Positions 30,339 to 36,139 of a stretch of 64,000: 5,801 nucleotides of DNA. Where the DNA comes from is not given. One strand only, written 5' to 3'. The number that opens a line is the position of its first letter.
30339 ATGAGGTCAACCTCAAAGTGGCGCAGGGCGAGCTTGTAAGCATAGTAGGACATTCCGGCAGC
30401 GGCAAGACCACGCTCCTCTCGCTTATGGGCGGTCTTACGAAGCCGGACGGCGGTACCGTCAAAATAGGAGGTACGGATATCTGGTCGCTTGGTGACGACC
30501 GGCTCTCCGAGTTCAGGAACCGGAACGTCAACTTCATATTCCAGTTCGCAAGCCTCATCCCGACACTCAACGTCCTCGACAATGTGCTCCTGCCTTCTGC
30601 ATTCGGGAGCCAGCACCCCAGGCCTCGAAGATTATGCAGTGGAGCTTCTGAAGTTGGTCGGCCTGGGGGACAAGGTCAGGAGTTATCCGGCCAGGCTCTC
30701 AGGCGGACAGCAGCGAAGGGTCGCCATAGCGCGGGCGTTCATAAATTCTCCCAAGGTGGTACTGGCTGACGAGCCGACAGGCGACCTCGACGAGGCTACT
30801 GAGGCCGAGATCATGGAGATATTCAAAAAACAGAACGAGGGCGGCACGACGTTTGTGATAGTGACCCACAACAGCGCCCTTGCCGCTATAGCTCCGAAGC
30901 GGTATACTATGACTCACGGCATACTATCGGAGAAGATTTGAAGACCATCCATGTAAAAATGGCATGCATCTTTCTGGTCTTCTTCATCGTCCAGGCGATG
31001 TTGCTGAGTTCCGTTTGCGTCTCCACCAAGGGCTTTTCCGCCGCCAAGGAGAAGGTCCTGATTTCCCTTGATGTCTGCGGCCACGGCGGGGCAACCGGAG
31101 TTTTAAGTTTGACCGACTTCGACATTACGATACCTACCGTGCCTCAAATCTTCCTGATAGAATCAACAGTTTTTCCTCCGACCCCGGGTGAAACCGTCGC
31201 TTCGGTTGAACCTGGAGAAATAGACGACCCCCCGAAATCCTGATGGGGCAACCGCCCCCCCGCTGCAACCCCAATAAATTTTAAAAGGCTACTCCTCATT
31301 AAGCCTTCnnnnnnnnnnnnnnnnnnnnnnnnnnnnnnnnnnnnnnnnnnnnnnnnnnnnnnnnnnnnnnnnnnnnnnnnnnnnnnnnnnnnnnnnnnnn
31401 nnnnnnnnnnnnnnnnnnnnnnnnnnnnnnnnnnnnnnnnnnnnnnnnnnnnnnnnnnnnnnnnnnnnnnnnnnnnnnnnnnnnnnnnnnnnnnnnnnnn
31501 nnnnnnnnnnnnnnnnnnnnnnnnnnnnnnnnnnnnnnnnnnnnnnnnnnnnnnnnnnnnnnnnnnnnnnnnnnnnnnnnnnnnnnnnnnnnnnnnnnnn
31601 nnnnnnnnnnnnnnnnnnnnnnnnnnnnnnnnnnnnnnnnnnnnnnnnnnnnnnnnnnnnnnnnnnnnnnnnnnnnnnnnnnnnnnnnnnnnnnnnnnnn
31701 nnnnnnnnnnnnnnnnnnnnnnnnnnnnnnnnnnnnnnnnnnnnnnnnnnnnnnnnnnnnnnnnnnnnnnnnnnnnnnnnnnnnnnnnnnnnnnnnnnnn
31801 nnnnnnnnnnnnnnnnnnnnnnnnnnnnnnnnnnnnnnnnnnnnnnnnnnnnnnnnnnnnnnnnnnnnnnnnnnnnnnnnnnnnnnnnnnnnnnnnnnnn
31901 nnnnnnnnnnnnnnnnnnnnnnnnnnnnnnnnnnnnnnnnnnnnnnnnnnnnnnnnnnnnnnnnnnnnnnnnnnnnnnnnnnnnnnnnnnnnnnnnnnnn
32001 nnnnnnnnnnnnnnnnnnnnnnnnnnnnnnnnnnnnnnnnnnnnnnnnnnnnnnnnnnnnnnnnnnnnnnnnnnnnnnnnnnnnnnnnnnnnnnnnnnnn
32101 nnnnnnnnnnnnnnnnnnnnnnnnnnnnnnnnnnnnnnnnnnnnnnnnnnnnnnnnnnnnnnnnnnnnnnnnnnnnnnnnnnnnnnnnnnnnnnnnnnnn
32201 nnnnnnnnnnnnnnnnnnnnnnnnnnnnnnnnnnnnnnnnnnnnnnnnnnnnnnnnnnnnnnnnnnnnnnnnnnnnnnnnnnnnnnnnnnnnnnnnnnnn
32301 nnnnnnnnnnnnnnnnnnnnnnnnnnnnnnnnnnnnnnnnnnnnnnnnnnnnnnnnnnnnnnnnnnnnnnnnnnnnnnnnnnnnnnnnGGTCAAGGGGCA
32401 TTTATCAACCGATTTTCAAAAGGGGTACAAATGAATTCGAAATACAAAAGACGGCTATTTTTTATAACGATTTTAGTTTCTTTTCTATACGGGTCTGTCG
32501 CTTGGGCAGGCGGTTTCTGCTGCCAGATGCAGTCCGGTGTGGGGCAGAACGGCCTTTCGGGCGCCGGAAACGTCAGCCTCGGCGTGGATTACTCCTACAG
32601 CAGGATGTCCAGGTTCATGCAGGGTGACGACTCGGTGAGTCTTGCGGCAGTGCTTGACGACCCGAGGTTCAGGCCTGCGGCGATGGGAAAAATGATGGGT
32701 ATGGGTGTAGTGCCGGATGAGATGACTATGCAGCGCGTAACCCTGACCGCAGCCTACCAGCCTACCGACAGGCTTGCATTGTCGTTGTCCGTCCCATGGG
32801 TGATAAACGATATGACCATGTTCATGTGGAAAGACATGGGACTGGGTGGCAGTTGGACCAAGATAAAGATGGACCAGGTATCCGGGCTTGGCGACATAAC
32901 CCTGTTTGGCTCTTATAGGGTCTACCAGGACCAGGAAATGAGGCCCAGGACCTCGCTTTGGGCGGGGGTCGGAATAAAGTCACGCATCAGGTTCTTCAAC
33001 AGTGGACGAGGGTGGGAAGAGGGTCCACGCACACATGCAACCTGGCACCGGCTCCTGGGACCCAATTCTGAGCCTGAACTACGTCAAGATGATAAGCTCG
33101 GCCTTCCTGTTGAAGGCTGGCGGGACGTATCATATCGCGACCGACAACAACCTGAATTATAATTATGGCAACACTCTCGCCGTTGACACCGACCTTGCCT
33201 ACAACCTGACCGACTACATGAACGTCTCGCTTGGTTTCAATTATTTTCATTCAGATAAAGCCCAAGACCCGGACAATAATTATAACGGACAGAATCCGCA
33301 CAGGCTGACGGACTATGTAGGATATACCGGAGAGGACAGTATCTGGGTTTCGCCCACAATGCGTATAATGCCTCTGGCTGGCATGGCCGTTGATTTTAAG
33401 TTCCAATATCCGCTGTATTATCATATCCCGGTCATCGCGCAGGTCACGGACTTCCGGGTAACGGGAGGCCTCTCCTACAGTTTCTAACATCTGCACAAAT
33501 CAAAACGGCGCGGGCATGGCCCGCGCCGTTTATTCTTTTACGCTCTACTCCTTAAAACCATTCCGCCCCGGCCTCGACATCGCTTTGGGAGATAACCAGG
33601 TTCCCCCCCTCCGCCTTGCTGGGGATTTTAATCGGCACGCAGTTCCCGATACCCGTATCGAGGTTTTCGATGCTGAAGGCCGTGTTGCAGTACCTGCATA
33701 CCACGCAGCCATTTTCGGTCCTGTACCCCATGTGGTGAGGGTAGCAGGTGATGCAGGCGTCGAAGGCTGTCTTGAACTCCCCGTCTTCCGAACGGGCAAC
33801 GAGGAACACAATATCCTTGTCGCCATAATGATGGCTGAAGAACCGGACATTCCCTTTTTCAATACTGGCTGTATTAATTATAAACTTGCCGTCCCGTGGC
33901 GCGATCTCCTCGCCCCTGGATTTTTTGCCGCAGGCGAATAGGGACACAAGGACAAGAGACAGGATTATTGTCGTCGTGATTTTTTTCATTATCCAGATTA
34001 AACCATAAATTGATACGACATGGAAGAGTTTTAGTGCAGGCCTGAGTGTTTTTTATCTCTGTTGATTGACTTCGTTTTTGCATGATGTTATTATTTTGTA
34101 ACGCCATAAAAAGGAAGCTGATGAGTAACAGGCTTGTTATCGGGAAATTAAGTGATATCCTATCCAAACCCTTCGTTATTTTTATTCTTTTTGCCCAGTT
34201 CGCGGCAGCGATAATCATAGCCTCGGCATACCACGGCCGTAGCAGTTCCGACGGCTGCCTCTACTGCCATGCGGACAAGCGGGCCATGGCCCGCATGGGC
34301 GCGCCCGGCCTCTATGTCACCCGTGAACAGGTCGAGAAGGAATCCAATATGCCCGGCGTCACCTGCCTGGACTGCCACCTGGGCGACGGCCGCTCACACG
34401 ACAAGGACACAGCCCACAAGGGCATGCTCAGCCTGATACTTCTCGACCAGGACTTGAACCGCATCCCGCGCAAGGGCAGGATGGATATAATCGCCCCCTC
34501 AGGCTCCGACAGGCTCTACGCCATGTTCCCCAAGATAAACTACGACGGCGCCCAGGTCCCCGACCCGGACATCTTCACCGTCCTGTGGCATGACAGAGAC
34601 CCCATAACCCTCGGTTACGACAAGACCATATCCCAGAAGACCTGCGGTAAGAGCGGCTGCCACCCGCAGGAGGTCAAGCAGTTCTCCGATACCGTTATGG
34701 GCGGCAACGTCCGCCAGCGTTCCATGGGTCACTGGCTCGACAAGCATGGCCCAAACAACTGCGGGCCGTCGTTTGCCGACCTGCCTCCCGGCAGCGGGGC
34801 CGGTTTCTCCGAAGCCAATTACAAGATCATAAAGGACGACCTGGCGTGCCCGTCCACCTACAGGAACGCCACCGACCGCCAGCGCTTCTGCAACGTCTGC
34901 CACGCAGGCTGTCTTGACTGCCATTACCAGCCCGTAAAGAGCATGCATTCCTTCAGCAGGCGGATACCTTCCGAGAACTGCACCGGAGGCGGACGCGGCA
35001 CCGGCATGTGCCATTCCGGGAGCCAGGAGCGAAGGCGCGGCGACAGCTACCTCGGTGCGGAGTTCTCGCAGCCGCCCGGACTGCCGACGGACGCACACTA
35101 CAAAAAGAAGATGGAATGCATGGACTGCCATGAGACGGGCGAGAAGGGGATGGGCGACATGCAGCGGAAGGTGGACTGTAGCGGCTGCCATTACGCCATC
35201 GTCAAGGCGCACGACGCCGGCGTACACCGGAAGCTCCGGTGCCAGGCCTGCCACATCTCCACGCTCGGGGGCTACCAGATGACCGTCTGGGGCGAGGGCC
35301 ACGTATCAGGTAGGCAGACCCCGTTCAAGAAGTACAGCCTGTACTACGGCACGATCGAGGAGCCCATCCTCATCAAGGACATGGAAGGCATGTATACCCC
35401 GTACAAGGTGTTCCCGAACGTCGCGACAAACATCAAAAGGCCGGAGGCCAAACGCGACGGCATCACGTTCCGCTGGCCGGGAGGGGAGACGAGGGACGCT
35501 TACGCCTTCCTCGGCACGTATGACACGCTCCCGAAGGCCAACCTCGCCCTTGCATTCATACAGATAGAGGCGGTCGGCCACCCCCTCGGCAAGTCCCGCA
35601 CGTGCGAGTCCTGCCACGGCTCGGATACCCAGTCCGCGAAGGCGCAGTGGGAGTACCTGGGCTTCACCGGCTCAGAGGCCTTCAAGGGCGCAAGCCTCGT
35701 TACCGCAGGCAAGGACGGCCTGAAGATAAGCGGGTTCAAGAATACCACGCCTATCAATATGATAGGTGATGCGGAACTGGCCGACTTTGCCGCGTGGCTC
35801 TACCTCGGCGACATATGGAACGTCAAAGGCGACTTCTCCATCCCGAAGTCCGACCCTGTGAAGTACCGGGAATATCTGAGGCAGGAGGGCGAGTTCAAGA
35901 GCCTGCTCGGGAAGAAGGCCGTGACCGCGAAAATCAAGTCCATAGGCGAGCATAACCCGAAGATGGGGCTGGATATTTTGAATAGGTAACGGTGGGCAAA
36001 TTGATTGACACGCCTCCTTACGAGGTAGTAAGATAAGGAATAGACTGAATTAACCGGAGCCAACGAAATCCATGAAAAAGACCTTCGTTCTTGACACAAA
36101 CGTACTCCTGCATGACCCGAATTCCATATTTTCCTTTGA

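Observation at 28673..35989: Cys/Met/His-motif envelope locus at the window centre: DUF4418 - MacB-type FtsX/ATPase - small exported protein - two Cys-tipped beta-barrels - DUF2318 lipoprotein - multihaem cytochrome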

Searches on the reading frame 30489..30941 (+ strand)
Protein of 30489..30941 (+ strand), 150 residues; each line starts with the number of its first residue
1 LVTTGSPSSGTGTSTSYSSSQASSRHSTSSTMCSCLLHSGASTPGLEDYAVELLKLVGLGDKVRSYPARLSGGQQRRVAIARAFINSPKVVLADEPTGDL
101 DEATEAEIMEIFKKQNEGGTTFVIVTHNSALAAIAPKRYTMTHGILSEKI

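Call 3: search_protein_families(library=pfam, proteins=[window:30489-30941:+], max_evalue=0.01)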
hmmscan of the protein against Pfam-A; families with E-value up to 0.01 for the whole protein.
window:30489-30941:+ (150 aa): 3 families
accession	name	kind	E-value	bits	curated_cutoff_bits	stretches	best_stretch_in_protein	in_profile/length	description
PF00005.33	ABC_tran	-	1.5e-11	45.5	25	1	50-97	85-136/137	ABC transporter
PF13304.12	AAA_21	-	0.0015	19.1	27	1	68-131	236-302/304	AAA domain, putative AbiEii toxin, Type IV TA system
PF02463.25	SMC_N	-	0.0052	16.7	40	1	29-142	96-212/220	RecF/RecN/SMC N terminal domain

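Call 4: search_protein_families(library=ncbifam, proteins=[window:30489-30941:+], max_evalue=0.01)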
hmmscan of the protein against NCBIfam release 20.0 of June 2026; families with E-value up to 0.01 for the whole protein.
window:30489-30941:+ (150 aa): 183 families (the best 25 are shown)
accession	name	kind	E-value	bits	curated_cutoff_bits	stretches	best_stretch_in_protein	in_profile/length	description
TIGR02673.1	FtsE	equivalog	2.2e-30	105.9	264.85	1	46-139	114-207/214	cell division ATP-binding protein FtsE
TIGR02211.1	LolD_lipo_ex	equivalog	3.2e-29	102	307.75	1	37-147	109-220/221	lipoprotein-releasing ABC transporter ATP-binding protein LolD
TIGR02982.1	heterocyst_DevA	subfamily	1.9e-27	96.3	295.8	1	45-146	117-219/220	ABC exporter ATP-binding subunit, DevA family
NF007826.0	PRK10535.1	equivalog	2.1e-26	92.4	966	1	46-137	121-212/648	macrolide ABC transporter ATP-binding protein/permease MacB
NF007879.0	PRK10584.1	equivalog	2.6e-26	92.8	336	1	40-149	117-227/228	putative ABC transporter ATP-binding protein YbbA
TIGR03608.1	L_ocin_972_ABC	subfamily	2.2e-25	89.3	254.85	1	48-135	113-200/206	putative bacteriocin export ABC transporter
NF008639.0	PRK11629.1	equivalog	2.9e-24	85.8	360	1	36-149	113-227/234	lipoprotein-releasing ABC transporter ATP-binding protein LolD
NF007027.0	PRK09493.1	equivalog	9.1e-24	84.1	379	1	40-136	107-203/240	glutamine ABC transporter ATP-binding protein GlnQ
NF038007.1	ABC_ATP_DarD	equivalog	1.1e-23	83.8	375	1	52-144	124-216/218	darobactin export ABC transporter ATP-binding protein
TIGR03005.1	ectoine_ehuA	equivalog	1.3e-22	80.3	345.4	1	40-133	117-211/252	ectoine/hydroxyectoine ABC transporter ATP-binding protein EhuA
TIGR02314.1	ABC_MetN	equivalog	3.4e-22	78.9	499.7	1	46-129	117-201/343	methionine ABC transporter ATP-binding protein MetN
NF008428.0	PRK11264.1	equivalog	1.9e-21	76.4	406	1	48-146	123-222/250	L-cystine ABC transporter ATP-binding protein TcyN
NF008338.0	PRK11124.1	equivalog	4.4e-21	75.5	369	1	48-144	120-217/242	arginine ABC transporter ATP-binding protein ArtP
TIGR02857.1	CydD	equivalog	8.1e-21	74.5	435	1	58-137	447-525/529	thiol reductant ABC exporter subunit CydD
TIGR04521.1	ECF_ATPase_2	equivalog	1.4e-20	73.5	330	1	40-144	114-221/279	energy-coupling factor transporter ATPase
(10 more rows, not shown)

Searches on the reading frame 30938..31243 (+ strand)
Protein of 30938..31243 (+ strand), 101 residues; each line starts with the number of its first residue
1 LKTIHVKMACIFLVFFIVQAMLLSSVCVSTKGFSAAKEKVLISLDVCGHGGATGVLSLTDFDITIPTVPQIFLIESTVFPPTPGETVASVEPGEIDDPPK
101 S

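Call 3: search_protein_families(library=pfam, proteins=[window:30938-31243:+], max_evalue=0.01)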
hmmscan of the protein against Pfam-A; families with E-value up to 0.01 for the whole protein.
window:30938-31243:+ (101 aa): 0 families

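Call 4: search_protein_families(library=ncbifam, proteins=[window:30938-31243:+], max_evalue=0.01)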
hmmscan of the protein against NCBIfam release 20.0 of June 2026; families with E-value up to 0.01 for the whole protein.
window:30938-31243:+ (101 aa): 0 families

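Call 96: search_protein_representatives(protein=window:30938-31243:+)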
Query: 101 residues. Proteins with E-value up to 0.001 (for the whole library): 19; up to 1e-10: 2; up to 1e-30: 0. The best 19 are listed.
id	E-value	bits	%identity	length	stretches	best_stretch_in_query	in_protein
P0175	3.0e-29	117.4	61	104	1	7-100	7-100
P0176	3.1e-12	62.8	35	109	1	3-100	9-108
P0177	4.1e-10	56.0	40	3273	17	43-70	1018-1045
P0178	1.3e-09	54.4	38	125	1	9-100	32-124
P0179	2.9e-09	53.3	35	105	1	9-100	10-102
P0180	4.1e-08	49.6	34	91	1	15-100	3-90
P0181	5.0e-08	49.3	39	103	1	12-100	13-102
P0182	5.6e-08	49.2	43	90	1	15-100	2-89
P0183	6.7e-07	45.7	38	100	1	10-100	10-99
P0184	4.1e-06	43.2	28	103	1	6-100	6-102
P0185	1.1e-05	41.8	36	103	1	9-100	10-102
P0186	2.0e-05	41.0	27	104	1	3-100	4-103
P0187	2.6e-05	40.6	29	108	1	8-101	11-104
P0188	2.8e-05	40.5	31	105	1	8-100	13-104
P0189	4.3e-05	39.9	37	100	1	9-100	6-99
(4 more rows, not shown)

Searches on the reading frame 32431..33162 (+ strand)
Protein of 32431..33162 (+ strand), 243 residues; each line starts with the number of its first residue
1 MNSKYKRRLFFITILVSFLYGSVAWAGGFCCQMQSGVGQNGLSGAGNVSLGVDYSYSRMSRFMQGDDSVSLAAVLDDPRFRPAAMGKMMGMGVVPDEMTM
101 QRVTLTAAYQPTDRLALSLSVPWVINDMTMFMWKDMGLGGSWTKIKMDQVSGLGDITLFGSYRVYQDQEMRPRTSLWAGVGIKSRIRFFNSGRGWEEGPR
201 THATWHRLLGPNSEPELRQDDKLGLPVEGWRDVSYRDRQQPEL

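Call 3: search_protein_families(library=pfam, proteins=[window:32431-33162:+], max_evalue=0.01)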
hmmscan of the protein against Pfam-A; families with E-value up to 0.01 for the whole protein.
window:32431-33162:+ (243 aa): 0 families

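Call 4: search_protein_families(library=ncbifam, proteins=[window:32431-33162:+], max_evalue=0.01)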
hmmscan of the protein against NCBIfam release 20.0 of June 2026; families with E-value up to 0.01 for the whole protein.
window:32431-33162:+ (243 aa): 1 family
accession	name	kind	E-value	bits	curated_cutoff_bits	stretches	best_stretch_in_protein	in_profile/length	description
NF058560.1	FblAmlydTptrFapF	equivalog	0.0011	17.8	700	1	103-174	167-238/420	fibril amyloid transporter FapF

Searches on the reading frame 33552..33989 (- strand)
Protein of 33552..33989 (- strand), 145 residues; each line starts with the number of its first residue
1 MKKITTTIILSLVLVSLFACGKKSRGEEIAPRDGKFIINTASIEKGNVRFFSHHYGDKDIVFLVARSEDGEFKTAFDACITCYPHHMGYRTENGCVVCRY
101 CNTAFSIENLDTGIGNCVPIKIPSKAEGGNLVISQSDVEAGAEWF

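Call 3: search_protein_families(library=pfam, proteins=[window:33552-33989:-], max_evalue=0.01)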
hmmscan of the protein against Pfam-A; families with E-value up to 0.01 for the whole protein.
window:33552-33989:- (145 aa): 1 family
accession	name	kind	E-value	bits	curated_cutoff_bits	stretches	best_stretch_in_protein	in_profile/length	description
PF10080.14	FtrD-like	-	3.7e-22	78.8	26.3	1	43-145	1-101/101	Membrane iron-sulfur containing protein FtrD-like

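Call 4: search_protein_families(library=ncbifam, proteins=[window:33552-33989:-], max_evalue=0.01)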
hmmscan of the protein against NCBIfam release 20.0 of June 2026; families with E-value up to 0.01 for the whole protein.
window:33552-33989:- (145 aa): 0 families

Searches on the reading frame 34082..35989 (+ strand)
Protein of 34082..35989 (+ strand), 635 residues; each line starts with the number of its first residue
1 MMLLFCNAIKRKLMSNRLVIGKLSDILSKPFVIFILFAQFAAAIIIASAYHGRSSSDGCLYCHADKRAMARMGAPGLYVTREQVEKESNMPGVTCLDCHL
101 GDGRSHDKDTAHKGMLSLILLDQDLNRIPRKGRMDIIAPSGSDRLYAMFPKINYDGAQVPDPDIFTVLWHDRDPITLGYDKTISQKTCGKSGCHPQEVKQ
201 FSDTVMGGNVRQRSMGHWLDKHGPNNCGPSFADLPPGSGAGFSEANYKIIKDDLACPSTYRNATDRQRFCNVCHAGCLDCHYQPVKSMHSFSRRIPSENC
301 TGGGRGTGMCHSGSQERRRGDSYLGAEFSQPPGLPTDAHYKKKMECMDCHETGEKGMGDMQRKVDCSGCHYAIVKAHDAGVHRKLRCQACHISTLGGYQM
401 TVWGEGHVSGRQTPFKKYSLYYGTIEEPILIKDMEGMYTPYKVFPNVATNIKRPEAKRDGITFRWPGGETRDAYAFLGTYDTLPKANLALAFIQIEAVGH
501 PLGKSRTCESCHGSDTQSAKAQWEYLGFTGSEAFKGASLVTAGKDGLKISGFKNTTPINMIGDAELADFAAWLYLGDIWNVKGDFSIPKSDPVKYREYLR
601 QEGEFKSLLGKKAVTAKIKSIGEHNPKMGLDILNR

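Call 3: search_protein_families(library=pfam, proteins=[window:34082-35989:+], max_evalue=0.01)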
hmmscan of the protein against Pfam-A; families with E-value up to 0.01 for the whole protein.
window:34082-35989:+ (635 aa): 3 families
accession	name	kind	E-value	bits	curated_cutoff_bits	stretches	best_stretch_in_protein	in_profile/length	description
PF14522.11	Cytochrome_C7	-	3.8e-07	30.3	24.8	1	337-391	6-66/67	Cytochrome c7 and related cytochrome c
PF14537.11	Cytochrom_c3_2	-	6.8e-05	23.7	25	0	54-101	24-66/79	Cytochrome c3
PF02085.21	Cytochrom_CIII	-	0.0017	19.1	22.9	0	381-410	27-56/101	Class III cytochrome C family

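Call 4: search_protein_families(library=ncbifam, proteins=[window:34082-35989:+], max_evalue=0.01)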
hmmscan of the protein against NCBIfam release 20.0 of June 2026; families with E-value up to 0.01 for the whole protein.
window:34082-35989:+ (635 aa): 1 family
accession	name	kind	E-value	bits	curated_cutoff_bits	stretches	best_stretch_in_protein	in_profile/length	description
NF040967.1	cytc_ExtN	equivalog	0.006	15.5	200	1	267-392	103-232/415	selenite/tellurite reduction operon c-type cytochrome ExtN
